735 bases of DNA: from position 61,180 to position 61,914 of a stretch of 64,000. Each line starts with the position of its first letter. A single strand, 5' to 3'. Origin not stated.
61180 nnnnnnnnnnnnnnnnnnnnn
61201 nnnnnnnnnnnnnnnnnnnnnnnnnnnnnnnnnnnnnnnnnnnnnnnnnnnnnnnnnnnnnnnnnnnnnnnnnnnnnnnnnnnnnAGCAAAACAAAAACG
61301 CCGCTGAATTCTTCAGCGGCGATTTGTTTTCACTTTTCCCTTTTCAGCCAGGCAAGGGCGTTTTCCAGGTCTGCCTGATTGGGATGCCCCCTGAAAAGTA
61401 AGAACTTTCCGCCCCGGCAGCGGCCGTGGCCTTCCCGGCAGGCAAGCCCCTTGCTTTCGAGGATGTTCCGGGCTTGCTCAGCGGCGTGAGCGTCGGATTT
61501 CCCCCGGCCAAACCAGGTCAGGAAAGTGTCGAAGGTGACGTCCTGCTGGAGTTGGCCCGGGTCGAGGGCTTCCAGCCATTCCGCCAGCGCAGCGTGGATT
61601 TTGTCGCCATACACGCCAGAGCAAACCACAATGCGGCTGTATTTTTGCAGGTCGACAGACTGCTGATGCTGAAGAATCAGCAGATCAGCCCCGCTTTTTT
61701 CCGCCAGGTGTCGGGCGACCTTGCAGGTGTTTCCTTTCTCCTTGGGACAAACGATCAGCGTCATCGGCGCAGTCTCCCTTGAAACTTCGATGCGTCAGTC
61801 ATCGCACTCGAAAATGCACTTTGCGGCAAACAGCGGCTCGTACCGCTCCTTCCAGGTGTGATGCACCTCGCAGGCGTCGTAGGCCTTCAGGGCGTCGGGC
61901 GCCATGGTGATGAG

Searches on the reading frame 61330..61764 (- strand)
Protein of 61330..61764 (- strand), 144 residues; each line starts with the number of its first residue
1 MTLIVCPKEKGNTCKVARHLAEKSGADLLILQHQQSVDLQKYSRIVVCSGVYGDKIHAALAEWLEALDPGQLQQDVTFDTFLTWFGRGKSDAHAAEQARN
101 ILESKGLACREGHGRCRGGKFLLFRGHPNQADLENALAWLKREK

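Call 90: search_protein_families(library=pfam, proteins=[window:61330-61764:-], max_evalue=0.0001)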
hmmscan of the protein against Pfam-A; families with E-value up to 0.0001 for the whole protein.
window:61330-61764:- (144 aa): 1 family
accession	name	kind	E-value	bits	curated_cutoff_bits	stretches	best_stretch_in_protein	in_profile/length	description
PF12724.12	Flavodoxin_5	-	4.4e-05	24.3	27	1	9-66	7-68/145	Flavodoxin domain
